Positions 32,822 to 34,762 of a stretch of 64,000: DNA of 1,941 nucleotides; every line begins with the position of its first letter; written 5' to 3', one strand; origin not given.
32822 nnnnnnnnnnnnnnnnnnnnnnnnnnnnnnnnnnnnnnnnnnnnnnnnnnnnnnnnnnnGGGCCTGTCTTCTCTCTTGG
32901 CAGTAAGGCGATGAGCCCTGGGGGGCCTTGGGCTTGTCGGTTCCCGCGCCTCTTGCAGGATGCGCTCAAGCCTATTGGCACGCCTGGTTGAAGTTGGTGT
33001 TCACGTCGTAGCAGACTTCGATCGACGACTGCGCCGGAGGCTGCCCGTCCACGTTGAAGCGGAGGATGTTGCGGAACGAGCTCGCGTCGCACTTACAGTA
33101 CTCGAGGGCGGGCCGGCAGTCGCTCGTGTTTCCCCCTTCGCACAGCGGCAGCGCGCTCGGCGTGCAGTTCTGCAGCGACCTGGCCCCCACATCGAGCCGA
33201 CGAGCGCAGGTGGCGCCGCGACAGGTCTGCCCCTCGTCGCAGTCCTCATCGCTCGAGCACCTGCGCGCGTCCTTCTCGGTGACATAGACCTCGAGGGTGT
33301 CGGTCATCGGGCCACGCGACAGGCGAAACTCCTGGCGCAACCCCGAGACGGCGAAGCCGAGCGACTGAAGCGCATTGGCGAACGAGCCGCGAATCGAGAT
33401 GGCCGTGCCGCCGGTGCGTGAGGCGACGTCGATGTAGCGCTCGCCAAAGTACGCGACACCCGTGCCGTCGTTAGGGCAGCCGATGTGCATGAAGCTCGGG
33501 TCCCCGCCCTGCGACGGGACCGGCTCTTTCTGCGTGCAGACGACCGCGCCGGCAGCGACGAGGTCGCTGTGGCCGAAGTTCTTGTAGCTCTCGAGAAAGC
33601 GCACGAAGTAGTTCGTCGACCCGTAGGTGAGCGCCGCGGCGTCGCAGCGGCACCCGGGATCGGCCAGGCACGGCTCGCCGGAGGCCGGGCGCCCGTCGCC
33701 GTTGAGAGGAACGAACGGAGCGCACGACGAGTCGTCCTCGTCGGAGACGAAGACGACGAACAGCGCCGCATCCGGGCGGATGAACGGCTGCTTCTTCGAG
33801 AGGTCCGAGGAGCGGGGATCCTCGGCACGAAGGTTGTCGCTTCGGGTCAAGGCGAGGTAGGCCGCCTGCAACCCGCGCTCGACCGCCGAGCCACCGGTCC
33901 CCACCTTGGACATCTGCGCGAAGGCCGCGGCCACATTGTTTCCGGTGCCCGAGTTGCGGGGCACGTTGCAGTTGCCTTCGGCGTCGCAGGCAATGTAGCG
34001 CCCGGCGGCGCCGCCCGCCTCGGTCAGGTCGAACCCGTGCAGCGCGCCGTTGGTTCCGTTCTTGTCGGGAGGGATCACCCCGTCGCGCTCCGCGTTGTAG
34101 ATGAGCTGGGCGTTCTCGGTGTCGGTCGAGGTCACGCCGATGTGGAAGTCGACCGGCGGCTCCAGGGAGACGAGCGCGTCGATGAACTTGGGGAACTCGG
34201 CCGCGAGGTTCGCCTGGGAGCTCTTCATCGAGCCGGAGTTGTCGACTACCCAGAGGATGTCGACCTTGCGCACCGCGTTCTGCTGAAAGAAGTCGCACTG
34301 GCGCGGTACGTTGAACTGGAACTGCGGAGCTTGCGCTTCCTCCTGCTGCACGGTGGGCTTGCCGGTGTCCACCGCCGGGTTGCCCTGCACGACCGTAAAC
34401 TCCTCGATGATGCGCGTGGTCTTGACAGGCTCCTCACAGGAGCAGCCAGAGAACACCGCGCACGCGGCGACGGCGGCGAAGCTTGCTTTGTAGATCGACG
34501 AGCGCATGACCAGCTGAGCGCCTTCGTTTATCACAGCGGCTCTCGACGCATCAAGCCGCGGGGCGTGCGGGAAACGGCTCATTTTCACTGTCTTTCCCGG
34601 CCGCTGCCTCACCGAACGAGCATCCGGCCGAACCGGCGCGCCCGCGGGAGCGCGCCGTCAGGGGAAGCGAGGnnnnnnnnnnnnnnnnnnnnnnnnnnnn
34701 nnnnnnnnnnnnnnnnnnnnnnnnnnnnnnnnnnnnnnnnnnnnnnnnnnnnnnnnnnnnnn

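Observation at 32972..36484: Cys-rich VWA/MIDAS lipoprotein plus 78-cysteine repeat lipoprotein placed directly upstream of the Glt/Nfs-like operon: a candidate built-in adhesin/cargo module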

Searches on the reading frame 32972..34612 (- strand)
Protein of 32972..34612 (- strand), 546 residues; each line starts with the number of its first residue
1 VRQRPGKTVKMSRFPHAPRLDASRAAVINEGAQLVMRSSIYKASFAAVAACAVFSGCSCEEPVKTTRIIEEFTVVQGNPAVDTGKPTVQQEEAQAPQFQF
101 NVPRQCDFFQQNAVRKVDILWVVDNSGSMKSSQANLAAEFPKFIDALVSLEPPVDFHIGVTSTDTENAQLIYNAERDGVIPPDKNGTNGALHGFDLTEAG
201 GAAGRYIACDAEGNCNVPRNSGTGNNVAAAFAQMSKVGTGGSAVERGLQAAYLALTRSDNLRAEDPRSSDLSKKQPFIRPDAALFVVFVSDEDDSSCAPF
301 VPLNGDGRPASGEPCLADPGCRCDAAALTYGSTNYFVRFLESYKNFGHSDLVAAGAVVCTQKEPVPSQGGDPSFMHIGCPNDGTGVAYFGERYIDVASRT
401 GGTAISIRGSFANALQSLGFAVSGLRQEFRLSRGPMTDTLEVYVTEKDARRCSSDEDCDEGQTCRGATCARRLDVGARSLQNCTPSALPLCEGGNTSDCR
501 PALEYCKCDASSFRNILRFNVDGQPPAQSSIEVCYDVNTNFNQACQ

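Call 5: search_protein_families(library=pfam, max_evalue=0.01, proteins=[window:32972-34612:-])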
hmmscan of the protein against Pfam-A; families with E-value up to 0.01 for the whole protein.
window:32972-34612:- (546 aa): 0 families

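Call 6: search_protein_families(library=ncbifam, max_evalue=0.01, proteins=[window:32972-34612:-])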
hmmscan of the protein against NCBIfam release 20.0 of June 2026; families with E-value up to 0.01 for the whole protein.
window:32972-34612:- (546 aa): 1 family
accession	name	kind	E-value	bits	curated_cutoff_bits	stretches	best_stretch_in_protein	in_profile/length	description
NF052240.1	MIDASAdhsBdello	equivalog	1.5e-11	44.1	700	1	113-296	53-217/378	MIDAS family adhesin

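Call 13: find_homologous_proteins(query=window:32972-34507:-, max_evalue=0.001)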
Query window:32972-34507:- (511 aa): 133 proteins with E <= 0.001 among 8000 candidates; the best 120 are listed.
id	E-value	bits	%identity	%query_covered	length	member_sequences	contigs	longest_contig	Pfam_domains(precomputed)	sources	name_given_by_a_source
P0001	0.0e+0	1056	89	100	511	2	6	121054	-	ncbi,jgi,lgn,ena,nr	ncbi:MAG TPA: hypothetical protein DFS52_22085 [Myxococcales bacterium]|jgi:hypothetical protein|nr:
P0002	1.7e-227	774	69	98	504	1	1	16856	-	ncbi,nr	ncbi:MAG: hypothetical protein HY901_28575 [Deltaproteobacteria bacterium]|nr:hypothetical protein [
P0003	2.0e-223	761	70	96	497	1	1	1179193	-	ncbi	ncbi:MAG: hypothetical protein QM765_05985 [Myxococcales bacterium]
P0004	6.6e-221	752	67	96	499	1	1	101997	-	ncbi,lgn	ncbi:MAG TPA: hypothetical protein VGK67_15120 [Myxococcales bacterium]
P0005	2.3e-211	721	65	98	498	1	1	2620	-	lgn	-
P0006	3.3e-208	710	66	94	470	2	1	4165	-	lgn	-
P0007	2.0e-202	691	66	92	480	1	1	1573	-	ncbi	ncbi:MAG: hypothetical protein ACK4N5_18220, partial [Myxococcales bacterium]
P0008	1.2e-184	633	60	96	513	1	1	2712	-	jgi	jgi:hypothetical protein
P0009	8.4e-167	574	56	100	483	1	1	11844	-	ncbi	-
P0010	6.4e-152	525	53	100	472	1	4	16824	-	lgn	-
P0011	5.0e-109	383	45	99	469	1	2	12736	-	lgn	-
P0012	3.5e-108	381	67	50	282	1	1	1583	-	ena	-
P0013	1.3e-103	365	44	98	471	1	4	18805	-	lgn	-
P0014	9.6e-103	363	42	98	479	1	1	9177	-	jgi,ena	-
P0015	1.2e-102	362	43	98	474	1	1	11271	-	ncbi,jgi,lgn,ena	jgi:hypothetical protein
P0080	1.0e-87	313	40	97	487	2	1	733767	-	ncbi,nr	ncbi:MAG: VWA domain-containing protein [Archangiaceae bacterium]|nr:VWA domain-containing protein [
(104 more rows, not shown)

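Call 14: find_encoding_contigs(protein=P0003, flank=10000, max_places=2)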
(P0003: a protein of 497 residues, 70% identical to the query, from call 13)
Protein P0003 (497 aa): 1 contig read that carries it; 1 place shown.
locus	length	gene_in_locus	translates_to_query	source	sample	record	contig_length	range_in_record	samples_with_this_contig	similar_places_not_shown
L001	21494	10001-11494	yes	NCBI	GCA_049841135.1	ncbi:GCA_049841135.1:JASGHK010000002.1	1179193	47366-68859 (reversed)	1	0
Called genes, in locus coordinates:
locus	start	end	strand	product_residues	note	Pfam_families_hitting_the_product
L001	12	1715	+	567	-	PF00069:Pkinase, PF07714:PK_Tyr_Ser-Thr, PF01636:APH (faint), PF08308:PEGA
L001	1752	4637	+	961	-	PF00515:TPR_1 (faint), PF07719:TPR_2 (faint), PF08308:PEGA, PF07715:Plug, PF00593:TonB_dep_Rec_b-barrel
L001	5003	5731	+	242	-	PF13795:HupE_UreJ_2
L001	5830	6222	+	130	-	-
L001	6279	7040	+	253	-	-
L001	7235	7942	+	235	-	PF00297:Ribosomal_L3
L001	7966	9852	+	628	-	-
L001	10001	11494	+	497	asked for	-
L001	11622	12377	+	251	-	PF13505:OMP_b-brl (weak)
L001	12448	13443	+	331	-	-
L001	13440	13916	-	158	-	-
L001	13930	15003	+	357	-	PF07719:TPR_2 (faint), PF13432:TPR_16 (faint), PF00515:TPR_1 (faint), PF14559:TPR_19 (weak)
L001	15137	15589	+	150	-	-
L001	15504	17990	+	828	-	PF07719:TPR_2 (faint), PF13174:TPR_6 (faint), PF13424:TPR_12 (faint), PF13428:TPR_14 (faint), PF13432:TPR_16 (faint), PF13525:YfiO (faint), PF14559:TPR_19 (faint), PF24575:TPR_Slam (faint)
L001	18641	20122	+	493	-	-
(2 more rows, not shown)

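Call 15: find_encoding_contigs(protein=P0080, flank=10000, max_places=2)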
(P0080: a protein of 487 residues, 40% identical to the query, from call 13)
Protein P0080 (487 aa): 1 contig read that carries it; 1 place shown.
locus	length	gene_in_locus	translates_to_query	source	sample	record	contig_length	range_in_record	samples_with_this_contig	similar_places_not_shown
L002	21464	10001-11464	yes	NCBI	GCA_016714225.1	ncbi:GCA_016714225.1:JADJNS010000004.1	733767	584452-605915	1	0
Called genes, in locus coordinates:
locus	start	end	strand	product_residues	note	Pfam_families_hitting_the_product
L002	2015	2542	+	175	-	PF13772:AIG2_2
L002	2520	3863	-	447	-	PF00155:Aminotran_1_2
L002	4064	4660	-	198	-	-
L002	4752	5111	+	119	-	-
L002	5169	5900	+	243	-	-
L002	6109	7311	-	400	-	-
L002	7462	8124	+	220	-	PF00297:Ribosomal_L3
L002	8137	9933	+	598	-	-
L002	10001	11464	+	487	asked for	-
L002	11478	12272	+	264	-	-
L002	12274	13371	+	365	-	-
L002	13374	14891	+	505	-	-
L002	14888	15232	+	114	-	-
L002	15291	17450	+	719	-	PF13174:TPR_6 (faint), PF13424:TPR_12 (faint), PF13428:TPR_14 (faint)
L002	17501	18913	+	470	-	PF13174:TPR_6 (faint)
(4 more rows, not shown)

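Call 17: search_protein_families(library=ncbifam, max_evalue=10, proteins=[window:32972-34507:-])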
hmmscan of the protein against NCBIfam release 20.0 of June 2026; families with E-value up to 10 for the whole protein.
window:32972-34507:- (511 aa): 4 families
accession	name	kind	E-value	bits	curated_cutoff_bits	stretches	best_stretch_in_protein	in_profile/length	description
NF052240.1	MIDASAdhsBdello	equivalog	1.2e-11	44.4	700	1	78-261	53-217/378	MIDAS family adhesin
TIGR04292.1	heavy_Cys_CGP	equivalog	0.023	13.6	200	1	402-439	111-147/381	CGP-CTERM-anchored Cys-rich protein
TIGR03788.1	marine_srt_targ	equivalog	0.16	10.3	551.65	1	73-99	263-289/629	marine proteobacterial sortase target protein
TIGR04201.1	Myxo_Cys_RPT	repeat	0.19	12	25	1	417-434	5-22/22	Cys-rich repeat-containing protein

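Call 20: find_related_loci(query=A1, collection=genome_contigs, flank=10000)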
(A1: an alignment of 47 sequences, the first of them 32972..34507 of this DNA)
Query A1 (511 aa) in genome_contigs; peptide patterns used: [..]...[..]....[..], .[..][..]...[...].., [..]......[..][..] (x = any residue, [..] = any of these).
325 stretches matched a pattern; 290 encode a relative of the query (tblastn E <= 1e-3); the best 80 are kept; 80 distinct loci.
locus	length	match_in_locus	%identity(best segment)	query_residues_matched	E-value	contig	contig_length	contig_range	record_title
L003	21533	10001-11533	89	1-511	0e+0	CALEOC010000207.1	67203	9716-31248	MAG TPA_asm: uncultured Myxococcales bacterium isolate SRR1561992_bin.48_CONCOCT_v1.1_MAG genome assembly, contig: ERZ72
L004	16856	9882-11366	69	13-511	0e+0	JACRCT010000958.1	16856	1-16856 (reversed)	MAG: Deltaproteobacteria bacterium isolate NC_groundwater_1653_Pr3_B-0.1um_69_9 SR-2_scaffold_141_3189522, whole genome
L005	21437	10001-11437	70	22-511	0e+0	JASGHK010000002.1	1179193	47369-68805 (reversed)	MAG: Myxococcales bacterium isolate 5N171 JMF-2111-06-0005.ont.bin.171_1, whole genome shotgun sequence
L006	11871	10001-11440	67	20-511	0e+0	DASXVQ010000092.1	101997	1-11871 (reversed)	MAG TPA_asm: Myxococcales bacterium isolate SMAG_U4749 k141_187834, whole genome shotgun sequence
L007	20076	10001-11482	58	24-511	1e-179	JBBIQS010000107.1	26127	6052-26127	MAG: Myxococcales bacterium isolate SLF170214_bin_331 NODE_1023_length_26127_cov_3.6505, whole genome shotgun sequence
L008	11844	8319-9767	56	1-511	4e-178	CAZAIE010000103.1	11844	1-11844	MAG TPA_asm: uncultured Myxococcaceae bacterium isolate binchicken_co269_54 genome assembly, contig: NODE_5384_length_11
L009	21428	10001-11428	44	11-510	2e-117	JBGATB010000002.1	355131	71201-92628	MAG: Myxococcaceae bacterium isolate MAG_AAO_H10.6 AAOH10-6_opera_contig_111, whole genome shotgun sequence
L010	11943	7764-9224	40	2-510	4e-110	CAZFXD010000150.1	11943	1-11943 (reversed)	MAG TPA_asm: uncultured Myxococcaceae bacterium isolate SRP189682_co2_13 genome assembly, contig: NODE_9577_length_11943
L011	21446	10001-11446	41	12-510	6e-109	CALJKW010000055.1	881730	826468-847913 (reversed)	MAG TPA_asm: uncultured Myxococcales bacterium isolate SRR6227243_bin.56_CONCOCT_v1.1_MAG genome assembly, contig: ERZ79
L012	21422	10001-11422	42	10-510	6e-108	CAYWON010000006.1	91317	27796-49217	MAG TPA_asm: uncultured Archangium sp. isolate binchicken_co179_1 genome assembly, contig: NODE_1007_length_91317_cov_5.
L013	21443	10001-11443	43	2-510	2e-107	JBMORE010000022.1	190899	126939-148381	MAG: Myxococcota bacterium isolate Betzabe_MAG172 MAG172_22, whole genome shotgun sequence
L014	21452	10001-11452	41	1-510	1e-107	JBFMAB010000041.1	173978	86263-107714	MAG: Myxococcota bacterium isolate MAG127 MAG127_41, whole genome shotgun sequence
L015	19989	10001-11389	43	29-510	1e-107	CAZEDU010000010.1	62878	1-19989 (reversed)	MAG TPA_asm: uncultured Myxococcaceae bacterium isolate binchicken_co179_59 genome assembly, contig: NODE_1567_length_62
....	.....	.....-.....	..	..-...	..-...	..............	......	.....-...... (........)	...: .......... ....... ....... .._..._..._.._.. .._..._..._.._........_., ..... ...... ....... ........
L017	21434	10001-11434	42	5-510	9e-107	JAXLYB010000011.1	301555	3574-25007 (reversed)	MAG: Myxococcaceae bacterium isolate STL-MYX2 C1.157.fa-11, whole genome shotgun sequence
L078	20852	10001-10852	32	69-434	3e-32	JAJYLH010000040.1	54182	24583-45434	MAG: Myxococcales bacterium isolate DBS2-1.bin68 NODE_971_length_54182_cov_4.314051, whole genome shotgun sequence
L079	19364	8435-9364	30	2-413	3e-31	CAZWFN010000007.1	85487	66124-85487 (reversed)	MAG TPA_asm: uncultured Myxococcales bacterium isolate SRP332253_co1_126 genome assembly, contig: NODE_247_length_85487_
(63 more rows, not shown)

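Call 30: search_solved_structures(query=A1, max_evalue=1, show_alignments=2)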
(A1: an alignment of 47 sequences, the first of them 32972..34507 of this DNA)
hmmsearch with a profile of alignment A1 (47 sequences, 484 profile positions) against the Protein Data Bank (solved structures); distinct sequences matched with E-value up to 1: 0.

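Call 33: predict_structure(alignment_id=A1)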
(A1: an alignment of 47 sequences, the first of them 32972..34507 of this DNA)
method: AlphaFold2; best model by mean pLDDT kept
length: 511 residues; sequences in the alignment: 47
mean_pLDDT: 81.2   pTM: 0.73
mean pLDDT of the five models: 81.2, 79.6, 79.3, 77.5, 77.4
residues with pLDDT >= 90: 201; 70-90: 200; 50-70: 70; < 50: 40
segments of 3 or more residues with pLDDT < 50: 1-4, 19-23, 25-30, 39-42, 44-51, 53-63
pLDDT, mean of each block of 10 residues (from residue 1): 49 53 48 54 46 44 64 82 95 89 84 82 96 94 92 96 89 92 64 89 88 97 96 94 94 94 88 83 75 90 91 80 92 79 84 93 88 75 70 86 92 92 94 92 68 66 79 74 81 88 80 58
secondary structure, 60 per line:
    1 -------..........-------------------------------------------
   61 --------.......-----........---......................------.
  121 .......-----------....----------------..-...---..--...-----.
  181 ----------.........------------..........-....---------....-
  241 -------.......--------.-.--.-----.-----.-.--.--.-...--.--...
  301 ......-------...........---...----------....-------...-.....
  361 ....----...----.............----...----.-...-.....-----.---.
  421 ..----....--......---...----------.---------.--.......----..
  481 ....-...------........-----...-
elements in order: H8-17 E69-75 E81-88 H92-113 E120-127 H139-142 E172-174 H191-199 H212-221 H223-226 H236-239 E248-254 H298-306 E317-324 E328-330 E341-344 E352-354 H356-364 E369-371 H376-388 E393-395 E406-410 E427-430 E433-438 E442-444 E468-474 E479-484 E495-502

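Call 36: fold_search(model_id=the predicted structure, library=pdb)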
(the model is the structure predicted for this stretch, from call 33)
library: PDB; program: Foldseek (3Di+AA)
matches with E <= 10: 630; with E <= 0.001: 94
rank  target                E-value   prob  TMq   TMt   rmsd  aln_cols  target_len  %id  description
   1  8w30_B                2.3e-08  1.00  0.26  0.34  14.2       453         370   12  Crystal structure of alpha-V beta-1 integrin headpiece in complex with TR01225179 (released 2025-01-01)
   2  8xez_B                4.4e-08  1.00  0.27  0.23  14.5       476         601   13  Cryo-EM structure of integrin ITGAV/ITGB3 complex, conformation 5 (released 2024-12-18)
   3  9b9j_B                7.6e-08  1.00  0.27  0.35  13.9       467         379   12  Integrin alpha-5 beta-1 in complex with BIIG2 Fab (released 2025-02-05)
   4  4g1m_B                7.6e-08  1.00  0.27  0.21  12.6       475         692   13  Re-refinement of alpha V beta 3 structure (released 2012-12-12)
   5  4wk0_B                8.5e-08  1.00  0.26  0.31  13.4       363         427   13  Metal Ion and Ligand Binding of Integrin (released 2014-12-03)
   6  8t2v_B                8.5e-08  1.00  0.29  0.21  12.9       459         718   12  Cryo-EM Structures of Full-length Integrin alphaIIbbeta3 in Native Lipids (released 2023-07-26)
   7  9p6s_B                9.1e-08  1.00  0.28  0.32  14.8       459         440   12  Cryo-EM structure of human integrin alpha5beta1 in complex with fibronectin (FN 7-10) (released 2026-03-25)
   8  9dia_B                1.1e-07  1.00  0.27  0.36  13.3       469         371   11  Cryo-EM structure of alpha5beta1 integrin in complex with NeoNectin candidate 2 (released 2025-06-18)
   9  8xek_B                1.1e-07  1.00  0.28  0.30  13.4       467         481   13  Cryo-EM structure of integrin ITGAV/ITGB3 complex, conformation 2 (released 2024-12-18)
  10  4wjk_B                1.3e-07  1.00  0.27  0.32  13.6       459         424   12  Metal Ion and Ligand Binding of Integrin (released 2014-12-03)
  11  5e6u_B                1.3e-07  1.00  0.27  0.30  13.2       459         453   12  Structures of leukocyte integrin aLb2: The aI domain, the headpiece, and the pocket for the internal ligand (released 2016-04-06)
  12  3vi3_D                1.6e-07  1.00  0.27  0.32  13.1       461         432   12  Crystal structure of alpha5beta1 integrin headpiece (ligand-free form) (released 2012-02-22)
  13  3fcs_D                1.8e-07  1.00  0.28  0.24  14.3       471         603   13  Structure of complete ectodomain of integrin aIIBb3 (released 2009-01-20)
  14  4neh_B                2.2e-07  1.00  0.27  0.22  12.8       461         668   12  An internal ligand-bound, metastable state of a leukocyte integrin, aXb2 (released 2014-01-15)
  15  7usl_B                2.3e-07  1.00  0.27  0.22  12.8       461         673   11  Integrin alphaM/beta2 ectodomain in complex with adenylate cyclase toxin RTX751 and M1F5 Fab (released 2022-08-17)
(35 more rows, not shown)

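Call 39: search_protein_families(library=pfam, max_evalue=10, proteins=[window:32972-34507:-])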
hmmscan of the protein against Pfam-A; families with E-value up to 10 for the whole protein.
window:32972-34507:- (511 aa): 3 families
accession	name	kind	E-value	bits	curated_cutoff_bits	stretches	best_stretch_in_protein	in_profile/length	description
PF23416.1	DUF7107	-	0.049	14.4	24.6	1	415-435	27-47/48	Domain of unknown function (DUF7107)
PF13519.12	VWA_2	-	0.13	13.3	27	1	85-135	2-51/107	von Willebrand factor type A domain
PF24459.1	DUF7574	-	0.13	12.7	27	1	20-42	47-69/107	Domain of unknown function (DUF7574)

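Call 43: search_protein_families(library=ncbifam, max_evalue=1, proteins=[L078:9896-11017:+, L079:8423-10165:+, L078:12564-13946:+, L079:10111-11694:+, L078:11014-12483:+])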
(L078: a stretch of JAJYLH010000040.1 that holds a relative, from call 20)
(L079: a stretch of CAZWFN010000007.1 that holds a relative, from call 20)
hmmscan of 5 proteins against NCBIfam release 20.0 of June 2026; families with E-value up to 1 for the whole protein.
L078:9896-11017:+ (373 aa): 2 families
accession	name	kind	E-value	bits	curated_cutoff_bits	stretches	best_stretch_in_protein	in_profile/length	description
NF052240.1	MIDASAdhsBdello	equivalog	1.2e-18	67.5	700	2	45-99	53-107/378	MIDAS family adhesin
NF033765.2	gliding_CglD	equivalog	2.3e-10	38.9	400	1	45-298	641-918/1124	adventurous gliding motility lipoprotein CglD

L079:8423-10165:+ (580 aa): 2 families
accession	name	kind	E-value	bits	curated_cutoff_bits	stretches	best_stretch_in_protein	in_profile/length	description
NF052240.1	MIDASAdhsBdello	equivalog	1.9e-16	60.2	700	2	77-131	53-107/378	MIDAS family adhesin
NF033765.2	gliding_CglD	equivalog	1.2e-12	46.6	400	2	61-131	626-695/1124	adventurous gliding motility lipoprotein CglD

L078:12564-13946:+ (460 aa): 3 families
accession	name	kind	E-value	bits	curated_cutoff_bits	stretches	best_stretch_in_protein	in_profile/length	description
TIGR04201.1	Myxo_Cys_RPT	repeat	0.0045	17.1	25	1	110-124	4-18/22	Cys-rich repeat-containing protein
NF058578.1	CPR_pilus_PamR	equivalog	0.054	12.3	300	1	377-420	180-224/297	pilus system RbmA-like protein PamR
NF033759.1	exchanger_TraA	exception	0.25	9.9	750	1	4-146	328-459/666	outer membrane exchange protein TraA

L079:10111-11694:+ (527 aa): 1 family
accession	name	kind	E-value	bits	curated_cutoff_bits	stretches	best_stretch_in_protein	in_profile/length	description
TIGR04201.1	Myxo_Cys_RPT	repeat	0.036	14.2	25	2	272-287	4-18/22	Cys-rich repeat-containing protein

L078:11014-12483:+ (489 aa): 4 families
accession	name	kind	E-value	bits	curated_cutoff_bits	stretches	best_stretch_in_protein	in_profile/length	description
NF012200.0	choice_anch_D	domain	1e-21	77.4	45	2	21-113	11-107/108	choice-of-anchor D domain-containing protein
NF038112.1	myxo_dep_M36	subfamily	5.7e-09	33.7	1500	1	209-339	1249-1380/1604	myxosortase-dependent M36 family metallopeptidase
NF041425.1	OS_HP2_seleno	subfamily_domain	3e-05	24.3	100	1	49-123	21-95/98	OS_HP2 family (seleno)protein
NF033932.1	LapB_rpt_80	domain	0.075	13.3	45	1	311-344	1-34/83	LapB repeat-containing protein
